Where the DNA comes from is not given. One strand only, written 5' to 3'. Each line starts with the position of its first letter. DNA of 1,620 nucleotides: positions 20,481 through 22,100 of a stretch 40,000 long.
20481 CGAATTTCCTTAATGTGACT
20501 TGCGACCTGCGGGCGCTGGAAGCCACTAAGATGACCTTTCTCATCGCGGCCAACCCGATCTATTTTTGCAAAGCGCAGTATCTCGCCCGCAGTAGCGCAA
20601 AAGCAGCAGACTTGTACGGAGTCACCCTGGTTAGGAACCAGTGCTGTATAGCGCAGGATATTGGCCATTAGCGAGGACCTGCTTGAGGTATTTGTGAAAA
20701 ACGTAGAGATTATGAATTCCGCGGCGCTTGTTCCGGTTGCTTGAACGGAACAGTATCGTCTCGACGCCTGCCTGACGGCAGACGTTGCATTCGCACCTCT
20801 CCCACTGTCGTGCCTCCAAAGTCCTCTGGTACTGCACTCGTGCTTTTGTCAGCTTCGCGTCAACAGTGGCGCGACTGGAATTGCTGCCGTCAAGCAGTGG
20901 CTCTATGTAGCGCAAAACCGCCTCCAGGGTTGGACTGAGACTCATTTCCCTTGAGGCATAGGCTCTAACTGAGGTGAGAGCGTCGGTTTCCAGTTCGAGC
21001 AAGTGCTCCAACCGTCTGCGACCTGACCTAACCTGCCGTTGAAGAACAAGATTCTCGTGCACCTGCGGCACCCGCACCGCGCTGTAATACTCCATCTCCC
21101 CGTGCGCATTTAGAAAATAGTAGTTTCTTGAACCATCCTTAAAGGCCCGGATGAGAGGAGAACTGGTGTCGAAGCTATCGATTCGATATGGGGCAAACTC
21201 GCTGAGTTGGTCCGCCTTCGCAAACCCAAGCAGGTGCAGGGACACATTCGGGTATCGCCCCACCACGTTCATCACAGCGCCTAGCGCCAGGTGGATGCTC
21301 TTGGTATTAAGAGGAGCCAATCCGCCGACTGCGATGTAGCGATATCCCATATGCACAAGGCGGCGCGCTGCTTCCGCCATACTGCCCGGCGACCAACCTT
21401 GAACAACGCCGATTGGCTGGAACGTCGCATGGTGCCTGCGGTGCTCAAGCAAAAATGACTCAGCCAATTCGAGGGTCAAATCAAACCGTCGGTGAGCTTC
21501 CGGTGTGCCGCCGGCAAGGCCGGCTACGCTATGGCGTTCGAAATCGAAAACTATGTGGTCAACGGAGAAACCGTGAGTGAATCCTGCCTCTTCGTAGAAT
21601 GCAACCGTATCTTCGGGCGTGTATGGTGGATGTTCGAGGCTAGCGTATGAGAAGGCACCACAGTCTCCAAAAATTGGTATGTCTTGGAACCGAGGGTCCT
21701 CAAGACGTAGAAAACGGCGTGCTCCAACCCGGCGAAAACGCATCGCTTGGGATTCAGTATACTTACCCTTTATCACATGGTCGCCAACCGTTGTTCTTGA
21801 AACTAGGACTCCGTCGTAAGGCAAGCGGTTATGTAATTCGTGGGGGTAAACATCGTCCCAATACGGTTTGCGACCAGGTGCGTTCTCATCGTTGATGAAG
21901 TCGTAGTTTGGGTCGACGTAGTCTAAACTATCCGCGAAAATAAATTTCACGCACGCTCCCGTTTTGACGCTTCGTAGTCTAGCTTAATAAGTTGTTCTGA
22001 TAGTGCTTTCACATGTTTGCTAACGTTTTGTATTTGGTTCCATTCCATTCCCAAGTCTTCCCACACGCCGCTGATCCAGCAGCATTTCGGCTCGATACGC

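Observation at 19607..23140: Two divergent DGQHR (DpdB-like) paralogues bracket dpdA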

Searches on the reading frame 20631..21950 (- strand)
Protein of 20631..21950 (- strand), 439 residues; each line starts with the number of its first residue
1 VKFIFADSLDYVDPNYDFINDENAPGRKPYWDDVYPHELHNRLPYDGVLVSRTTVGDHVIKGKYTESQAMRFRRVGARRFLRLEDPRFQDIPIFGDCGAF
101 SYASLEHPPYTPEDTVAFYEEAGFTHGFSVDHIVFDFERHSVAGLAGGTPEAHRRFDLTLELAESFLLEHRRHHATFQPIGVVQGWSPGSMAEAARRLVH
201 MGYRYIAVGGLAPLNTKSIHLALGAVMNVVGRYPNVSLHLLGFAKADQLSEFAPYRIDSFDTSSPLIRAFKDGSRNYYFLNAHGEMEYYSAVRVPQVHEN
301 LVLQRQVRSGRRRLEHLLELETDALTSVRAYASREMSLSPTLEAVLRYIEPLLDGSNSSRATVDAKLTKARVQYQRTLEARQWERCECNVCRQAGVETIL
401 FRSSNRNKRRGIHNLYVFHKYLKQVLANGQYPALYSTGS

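Call 4: search_protein_families(library=pfam, proteins=[window:20631-21950:-], max_evalue=0.01)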
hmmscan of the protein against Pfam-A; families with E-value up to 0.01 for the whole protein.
window:20631-21950:- (439 aa): 1 family
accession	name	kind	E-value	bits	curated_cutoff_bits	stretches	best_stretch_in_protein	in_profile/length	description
PF01702.25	TGT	-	8.6e-09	35.3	26.3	1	149-269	143-262/357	Queuine tRNA-ribosyltransferase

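Call 5: search_protein_families(library=ncbifam, proteins=[window:20631-21950:-], max_evalue=0.01)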
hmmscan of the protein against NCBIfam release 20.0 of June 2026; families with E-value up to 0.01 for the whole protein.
window:20631-21950:- (439 aa): 3 families
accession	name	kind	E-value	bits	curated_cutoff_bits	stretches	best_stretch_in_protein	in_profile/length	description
NF041059.1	DpdA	equivalog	1.3e-151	505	200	1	1-424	1-405/406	tRNA-guanine transglycosylase DpdA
TIGR00449.1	tgt_general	superfamily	6.6e-06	25.2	47.6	1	151-269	152-269/367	tRNA-guanine transglycosylase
TIGR00430.1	Q_tRNA_tgt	equivalog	0.0026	16.8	306.75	0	147-266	148-267/368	tRNA guanosine(34) transglycosylase Tgt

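Call 14: find_related_loci(query=window:20631-21950:-, collection=genome_contigs, flank=8000)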
Query window:20631-21950:- (439 aa) in genome_contigs; peptide patterns used: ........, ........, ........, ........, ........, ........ (x = any residue, [..] = any of these).
43 stretches matched a pattern; 1 encode a relative of the query (tblastn E <= 1e-3); 1 distinct loci.
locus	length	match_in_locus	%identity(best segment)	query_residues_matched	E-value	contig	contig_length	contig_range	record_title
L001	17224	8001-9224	42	1-425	1e-101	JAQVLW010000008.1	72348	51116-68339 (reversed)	MAG: Aliarcobacter sp. isolate STF1_119 NODE_640_length_72348_cov_29.546018_Sandtown_F1, whole genome shotgun sequence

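Call 24: search_solved_structures(query=window:20631-21950:-, show_alignments=1)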
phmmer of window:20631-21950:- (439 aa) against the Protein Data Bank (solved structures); distinct sequences matched with E-value up to 0.001: 1.
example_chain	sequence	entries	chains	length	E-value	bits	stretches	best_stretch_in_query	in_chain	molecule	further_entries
7ui4_A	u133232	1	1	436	9.7e-87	294.9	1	1-426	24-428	DNA-guanine transglycosylase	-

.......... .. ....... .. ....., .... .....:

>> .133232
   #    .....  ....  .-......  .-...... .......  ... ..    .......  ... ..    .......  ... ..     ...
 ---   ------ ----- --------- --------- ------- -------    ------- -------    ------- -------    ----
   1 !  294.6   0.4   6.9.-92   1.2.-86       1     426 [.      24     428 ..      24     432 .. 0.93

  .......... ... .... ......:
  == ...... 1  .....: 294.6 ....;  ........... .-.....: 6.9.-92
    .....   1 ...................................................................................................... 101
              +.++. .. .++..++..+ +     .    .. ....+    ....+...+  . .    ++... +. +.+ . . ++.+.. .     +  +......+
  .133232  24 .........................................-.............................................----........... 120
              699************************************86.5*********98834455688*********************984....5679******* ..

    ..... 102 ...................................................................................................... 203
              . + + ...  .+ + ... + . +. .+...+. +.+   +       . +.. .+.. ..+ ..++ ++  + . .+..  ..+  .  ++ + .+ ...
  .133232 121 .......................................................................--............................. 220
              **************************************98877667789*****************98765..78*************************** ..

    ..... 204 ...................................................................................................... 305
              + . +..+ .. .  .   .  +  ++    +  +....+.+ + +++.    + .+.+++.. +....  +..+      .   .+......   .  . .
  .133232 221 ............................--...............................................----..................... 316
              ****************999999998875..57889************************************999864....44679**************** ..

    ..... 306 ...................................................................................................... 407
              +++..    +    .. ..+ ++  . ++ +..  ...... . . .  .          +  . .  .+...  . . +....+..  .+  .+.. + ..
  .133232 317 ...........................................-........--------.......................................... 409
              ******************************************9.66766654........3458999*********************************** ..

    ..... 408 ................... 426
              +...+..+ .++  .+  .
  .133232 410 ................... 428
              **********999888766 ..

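Call 33: find_related_loci(query=A1, collection=metagenome_contigs, flank=6000)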
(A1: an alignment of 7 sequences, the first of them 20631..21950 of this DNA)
Query A1 (439 aa) in metagenome_contigs; peptide patterns used: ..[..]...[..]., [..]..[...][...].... (x = any residue, [..] = any of these).
600 stretches matched a pattern (row limit reached: there are more); 517 encode a relative of the query (tblastn E <= 1e-3); the best 80 are kept; 80 distinct loci.
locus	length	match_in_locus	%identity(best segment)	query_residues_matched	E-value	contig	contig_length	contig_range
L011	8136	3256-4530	55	1-425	1e-162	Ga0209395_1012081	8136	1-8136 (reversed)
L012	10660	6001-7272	54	1-426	1e-161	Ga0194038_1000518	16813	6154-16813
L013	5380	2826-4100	55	1-425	2e-162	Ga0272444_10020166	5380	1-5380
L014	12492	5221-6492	55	1-425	1e-159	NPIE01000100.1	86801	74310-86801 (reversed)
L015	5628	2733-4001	57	1-424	6e-161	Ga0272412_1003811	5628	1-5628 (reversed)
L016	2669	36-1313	55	1-425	6e-168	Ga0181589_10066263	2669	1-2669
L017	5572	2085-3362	54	1-425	2e-159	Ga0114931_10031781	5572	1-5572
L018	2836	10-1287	54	1-425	3e-165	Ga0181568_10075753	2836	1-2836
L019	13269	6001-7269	55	1-425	6e-155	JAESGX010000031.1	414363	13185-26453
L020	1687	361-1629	56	1-425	5e-169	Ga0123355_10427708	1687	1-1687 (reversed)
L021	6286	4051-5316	55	1-426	7e-156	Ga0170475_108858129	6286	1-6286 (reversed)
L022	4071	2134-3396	54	1-425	2e-156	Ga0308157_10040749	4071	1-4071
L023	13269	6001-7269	54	1-428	9e-152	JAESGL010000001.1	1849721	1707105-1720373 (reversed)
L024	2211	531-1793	56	1-425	1e-161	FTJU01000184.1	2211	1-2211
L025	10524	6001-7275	53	1-427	1e-150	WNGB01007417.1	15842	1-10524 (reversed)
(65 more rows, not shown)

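Call 83: search_protein_families(library=padloc, proteins=[window:20631-21950:-], max_evalue=0.001)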
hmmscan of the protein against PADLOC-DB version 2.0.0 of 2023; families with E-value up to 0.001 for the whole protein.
window:20631-21950:- (439 aa): 4 families
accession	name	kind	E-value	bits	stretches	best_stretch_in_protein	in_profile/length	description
PDLC02807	DpdA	-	1.8e-149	496.1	1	1-427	1-410/417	DpdA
PDLC02808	DpdA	-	4.8e-70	234.3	1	95-425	2-315/317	DpdA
PDLC02809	DpdA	-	4.9e-45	151.8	1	1-211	4-208/210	DpdA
PDLC02810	DpdA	-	2.4e-44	149.3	1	213-423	3-198/224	DpdA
